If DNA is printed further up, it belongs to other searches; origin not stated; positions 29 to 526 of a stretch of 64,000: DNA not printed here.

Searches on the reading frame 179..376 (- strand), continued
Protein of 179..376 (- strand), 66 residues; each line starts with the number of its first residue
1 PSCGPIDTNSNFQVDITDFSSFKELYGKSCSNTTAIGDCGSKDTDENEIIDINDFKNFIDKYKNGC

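Call 85: find_encoding_contigs(protein=P0124, flank=10000, max_places=1)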
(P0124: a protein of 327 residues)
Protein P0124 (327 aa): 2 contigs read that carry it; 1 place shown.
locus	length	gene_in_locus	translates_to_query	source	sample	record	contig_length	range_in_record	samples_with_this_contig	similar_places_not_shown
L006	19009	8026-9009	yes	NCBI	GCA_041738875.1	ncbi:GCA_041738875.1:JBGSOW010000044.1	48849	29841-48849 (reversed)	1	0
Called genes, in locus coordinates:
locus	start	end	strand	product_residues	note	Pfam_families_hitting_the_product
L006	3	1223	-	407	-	?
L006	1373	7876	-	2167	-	PF00072:Response_reg (weak), PF13620:CarboxypepD_reg, PF13715:CarbopepD_reg_2 (weak)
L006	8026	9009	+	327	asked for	PF00404:Dockerin_1 (faint), PF00036:EF-hand_1 (faint), PF13202:EF-hand_5 (faint), PF13405:EF-hand_6 (faint), PF13499:EF-hand_7 (faint)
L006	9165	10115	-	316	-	-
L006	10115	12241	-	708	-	-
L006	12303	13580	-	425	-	PF13229:Beta_helix (weak)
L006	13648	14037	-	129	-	PF09685:MamF_MmsF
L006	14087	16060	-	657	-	PF04675:DNA_ligase_A_N, PF01068:DNA_ligase_A_M, PF04679:DNA_ligase_A_C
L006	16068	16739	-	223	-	-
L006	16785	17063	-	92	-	-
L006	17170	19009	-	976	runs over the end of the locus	PF02739:5_3_exonuc_N, PF01367:5_3_exonuc, PF00476:DNA_pol_A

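Call 87: search_protein_families(library=pfam, proteins=[L006:9165-10115:-, L006:10115-12241:-, L006:12303-13580:-, L005:5970-7805:+, L005:7810-9966:+, L003:7447-8847:+, L003:8879-10159:+, L004:5766-7058:+, L004:7063-8358:+, L004:8355-10004:+], max_evalue=0.01)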
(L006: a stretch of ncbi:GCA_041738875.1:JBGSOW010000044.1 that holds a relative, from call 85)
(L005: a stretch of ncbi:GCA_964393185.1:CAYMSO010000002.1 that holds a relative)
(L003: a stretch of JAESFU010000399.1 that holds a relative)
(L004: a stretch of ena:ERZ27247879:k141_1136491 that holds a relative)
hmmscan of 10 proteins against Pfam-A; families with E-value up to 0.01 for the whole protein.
L006:9165-10115:- (316 aa): 1 family
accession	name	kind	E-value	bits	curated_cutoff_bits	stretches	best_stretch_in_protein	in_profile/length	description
PF03517.19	Voldacs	-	0.0042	17.7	22.1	1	201-248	44-92/138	Regulator of volume decrease after cellular swelling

L006:10115-12241:- (708 aa): 0 families

L006:12303-13580:- (425 aa): 3 families
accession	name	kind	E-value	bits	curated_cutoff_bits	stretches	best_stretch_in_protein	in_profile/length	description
PF13229.12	Beta_helix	-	4.2e-07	30.2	25.9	1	172-268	74-157/158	Right handed beta helix region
PF05048.19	NosD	-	7.5e-05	22.7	23.6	1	172-281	87-181/212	Periplasmic copper-binding protein (NosD)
PF12708.12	Pect-lyase_RHGA_epim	-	0.00036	20.8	27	1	79-282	21-194/213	Rhamnogalacturonase A/epimerase, pectate lyase-like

L005:5970-7805:+ (611 aa): 2 families
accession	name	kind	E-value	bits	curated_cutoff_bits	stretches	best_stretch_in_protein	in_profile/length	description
PF16116.10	DUF4832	-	3.7e-15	56.7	29.2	1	349-482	87-215/216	Domain of unknown function (DUF4832)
PF13948.11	DUF4215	-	5.1e-06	27.1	27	2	508-536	20-47/47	Domain of unknown function (DUF4215)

L005:7810-9966:+ (718 aa): 2 families
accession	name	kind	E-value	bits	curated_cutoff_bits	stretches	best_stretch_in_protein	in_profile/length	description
PF16116.10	DUF4832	-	3e-17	63.5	29.2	1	344-490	73-215/216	Domain of unknown function (DUF4832)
PF13948.11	DUF4215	-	4.8e-10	40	27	2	605-637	16-47/47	Domain of unknown function (DUF4215)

L003:7447-8847:+ (467 aa): 0 families

L003:8879-10159:+ (427 aa): 1 family
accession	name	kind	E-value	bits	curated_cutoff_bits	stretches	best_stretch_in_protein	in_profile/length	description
PF00036.39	EF-hand_1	-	0.0033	17.3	25.4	0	402-422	8-28/29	EF hand domain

L004:5766-7058:+ (430 aa): 0 families

L004:7063-8358:+ (431 aa): 0 families

L004:8355-10004:+ (549 aa): 0 families

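Call 89: list_cluster_members(proteins=[P0127, P0128, P0130, P0132, P0134, P0136, P0138, P0139, P0140, P0143])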
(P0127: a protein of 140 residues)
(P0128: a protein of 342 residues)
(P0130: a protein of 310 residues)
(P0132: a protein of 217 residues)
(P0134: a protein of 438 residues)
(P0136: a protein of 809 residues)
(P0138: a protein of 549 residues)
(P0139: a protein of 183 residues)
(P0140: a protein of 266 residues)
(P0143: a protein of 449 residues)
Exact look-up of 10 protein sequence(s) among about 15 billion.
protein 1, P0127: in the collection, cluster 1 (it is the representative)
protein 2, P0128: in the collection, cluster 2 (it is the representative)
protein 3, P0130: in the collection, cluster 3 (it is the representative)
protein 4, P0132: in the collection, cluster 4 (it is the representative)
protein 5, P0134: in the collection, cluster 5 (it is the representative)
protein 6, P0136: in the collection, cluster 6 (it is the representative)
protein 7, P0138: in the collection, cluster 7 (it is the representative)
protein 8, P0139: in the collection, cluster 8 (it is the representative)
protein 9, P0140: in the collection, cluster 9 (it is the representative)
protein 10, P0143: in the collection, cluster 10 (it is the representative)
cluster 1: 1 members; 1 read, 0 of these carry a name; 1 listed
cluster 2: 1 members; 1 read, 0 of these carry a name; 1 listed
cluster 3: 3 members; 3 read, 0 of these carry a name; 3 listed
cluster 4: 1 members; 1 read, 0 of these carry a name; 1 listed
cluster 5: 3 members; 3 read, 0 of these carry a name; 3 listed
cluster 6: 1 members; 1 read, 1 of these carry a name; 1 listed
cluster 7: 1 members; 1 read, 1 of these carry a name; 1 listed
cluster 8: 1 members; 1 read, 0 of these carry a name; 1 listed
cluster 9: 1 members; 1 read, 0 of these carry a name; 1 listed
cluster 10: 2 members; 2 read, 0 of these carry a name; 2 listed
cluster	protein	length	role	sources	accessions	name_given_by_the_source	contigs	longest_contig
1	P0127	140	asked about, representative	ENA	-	-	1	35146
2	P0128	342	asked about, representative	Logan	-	-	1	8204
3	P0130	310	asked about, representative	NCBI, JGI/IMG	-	-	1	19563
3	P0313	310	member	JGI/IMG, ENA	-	-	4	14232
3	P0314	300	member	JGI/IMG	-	-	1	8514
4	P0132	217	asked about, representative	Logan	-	-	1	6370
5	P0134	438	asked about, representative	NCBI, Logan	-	-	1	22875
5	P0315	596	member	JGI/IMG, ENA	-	-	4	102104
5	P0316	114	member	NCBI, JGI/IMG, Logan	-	-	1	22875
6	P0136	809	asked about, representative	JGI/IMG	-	hypothetical protein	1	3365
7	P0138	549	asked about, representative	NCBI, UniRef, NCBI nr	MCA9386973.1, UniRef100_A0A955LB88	DUF4215 domain-containing protein [Candidatus Dojkabacteria bacterium] | Probable pectate lyase C n=1 Tax=Candidatus Dojkabacteria bacterium TaxID=2099670 ...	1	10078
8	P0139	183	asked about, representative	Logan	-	-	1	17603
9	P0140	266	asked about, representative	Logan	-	-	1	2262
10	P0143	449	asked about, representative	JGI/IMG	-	-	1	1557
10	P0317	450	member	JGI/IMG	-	-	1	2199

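Call 96: find_encoding_contigs(protein=P0135, flank=10000, max_places=1)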
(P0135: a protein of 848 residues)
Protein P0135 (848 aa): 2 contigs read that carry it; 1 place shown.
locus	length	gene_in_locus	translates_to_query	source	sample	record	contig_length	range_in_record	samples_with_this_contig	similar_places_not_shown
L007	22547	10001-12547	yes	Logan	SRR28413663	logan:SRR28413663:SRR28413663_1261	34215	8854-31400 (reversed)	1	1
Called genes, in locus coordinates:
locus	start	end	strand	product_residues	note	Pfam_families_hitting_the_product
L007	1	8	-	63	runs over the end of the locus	-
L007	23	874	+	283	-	PF00248:Aldo_ket_red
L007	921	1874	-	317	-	-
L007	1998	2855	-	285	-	-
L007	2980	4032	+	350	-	PF02805:Ada_Zn_binding, PF12833:HTH_18, PF01035:DNA_binding_1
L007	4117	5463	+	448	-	PF00067:p450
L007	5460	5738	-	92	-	-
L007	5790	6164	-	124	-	-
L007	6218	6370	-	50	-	-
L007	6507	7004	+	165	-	PF04542:Sigma70_r2, PF08281:Sigma70_r4_2, PF04545:Sigma70_r4 (weak)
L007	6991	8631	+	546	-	-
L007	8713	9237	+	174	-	PF13489:Methyltransf_23 (weak), PF05175:MTS (weak), PF13847:Methyltransf_31, PF08241:Methyltransf_11, PF08242:Methyltransf_12, PF13649:Methyltransf_25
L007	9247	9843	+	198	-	PF00702:Hydrolase, PF13419:HAD_2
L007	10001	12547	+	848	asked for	PF00036:EF-hand_1 (faint)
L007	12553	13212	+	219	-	-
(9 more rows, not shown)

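Call 97: find_encoding_contigs(protein=P0127, flank=10000, max_places=1)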
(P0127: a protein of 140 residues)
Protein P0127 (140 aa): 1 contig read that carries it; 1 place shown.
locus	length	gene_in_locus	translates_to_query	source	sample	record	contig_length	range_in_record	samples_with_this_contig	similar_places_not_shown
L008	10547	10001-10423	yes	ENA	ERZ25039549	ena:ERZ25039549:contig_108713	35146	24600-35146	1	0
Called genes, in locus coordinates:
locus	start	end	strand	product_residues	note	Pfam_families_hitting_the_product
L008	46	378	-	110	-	PF02201:SWIB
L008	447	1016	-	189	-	PF14066:DUF4256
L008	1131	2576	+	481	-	PF00005:ABC_tran, PF00006:ATP-synt_ab (faint), PF00931:NB-ARC (faint), PF02463:SMC_N (faint), PF03193:RsgA_GTPase (faint), PF13401:AAA_22 (faint), PF13304:AAA_21 (weak), PF00005:ABC_tran, +4 more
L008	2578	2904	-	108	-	-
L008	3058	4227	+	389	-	PF13641:Glyco_tranf_2_3 (faint)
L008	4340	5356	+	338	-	PF13632:Glyco_trans_2_3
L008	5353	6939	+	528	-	PF00704:Glyco_hydro_18 (faint), PF02839:CBM_5_12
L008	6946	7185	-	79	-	PF01541:GIY-YIG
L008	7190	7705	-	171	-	-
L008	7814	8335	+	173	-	PF23477:zf_Tbcl_2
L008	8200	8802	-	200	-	PF00313:CSD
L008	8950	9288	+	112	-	-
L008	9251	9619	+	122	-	-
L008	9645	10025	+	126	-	-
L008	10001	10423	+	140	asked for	PF00404:Dockerin_1 (faint), PF13499:EF-hand_7 (faint)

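Call 98: find_encoding_contigs(protein=P0315, flank=10000, max_places=1)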
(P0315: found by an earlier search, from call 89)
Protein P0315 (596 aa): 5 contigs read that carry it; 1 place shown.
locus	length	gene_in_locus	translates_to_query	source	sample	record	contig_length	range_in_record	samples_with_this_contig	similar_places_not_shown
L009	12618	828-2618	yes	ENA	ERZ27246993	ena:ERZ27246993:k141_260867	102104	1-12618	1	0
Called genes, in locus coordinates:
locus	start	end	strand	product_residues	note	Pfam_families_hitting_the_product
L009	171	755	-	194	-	PF04542:Sigma70_r2, PF08281:Sigma70_r4_2, PF04545:Sigma70_r4 (weak)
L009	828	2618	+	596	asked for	PF00036:EF-hand_1 (faint), PF13499:EF-hand_7 (faint), PF00404:Dockerin_1 (weak)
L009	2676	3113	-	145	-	-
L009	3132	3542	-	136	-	-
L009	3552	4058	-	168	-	PF06114:Peptidase_M78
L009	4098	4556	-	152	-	PF01668:SmpB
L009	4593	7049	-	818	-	-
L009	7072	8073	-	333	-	PF06723:MreB_Mbl, PF00012:HSP70 (weak), PF14450:FtsA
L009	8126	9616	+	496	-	PF08308:PEGA (weak)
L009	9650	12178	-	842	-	PF00122:E1-E2_ATPase, PF00702:Hydrolase, PF00689:Cation_ATPase_C (weak)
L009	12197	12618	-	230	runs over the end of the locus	-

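Call 99: find_encoding_contigs(protein=P0126, flank=10000, max_places=1)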
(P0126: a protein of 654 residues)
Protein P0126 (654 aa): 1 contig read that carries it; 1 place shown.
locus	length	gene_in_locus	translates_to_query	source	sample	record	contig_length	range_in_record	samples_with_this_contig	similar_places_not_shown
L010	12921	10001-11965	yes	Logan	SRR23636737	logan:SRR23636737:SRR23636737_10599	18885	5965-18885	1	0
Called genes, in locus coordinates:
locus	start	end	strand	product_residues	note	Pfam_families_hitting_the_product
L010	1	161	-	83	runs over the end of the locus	PF02583:Trns_repr_metal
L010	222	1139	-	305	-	-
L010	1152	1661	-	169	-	PF00588:SpoU_methylase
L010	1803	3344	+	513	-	PF01676:Metalloenzyme, PF06415:iPGM_N, PF00884:Sulfatase (faint)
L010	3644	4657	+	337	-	PF02661:Fic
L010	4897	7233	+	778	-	PF01551:Peptidase_M23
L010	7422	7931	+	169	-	PF04542:Sigma70_r2, PF08281:Sigma70_r4_2, PF04545:Sigma70_r4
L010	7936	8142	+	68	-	-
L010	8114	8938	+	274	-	PF05552:MS_channel_1st_1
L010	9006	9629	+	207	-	PF04087:DUF389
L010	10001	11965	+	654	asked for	-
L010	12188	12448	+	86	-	PF01337:Barstar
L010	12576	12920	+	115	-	?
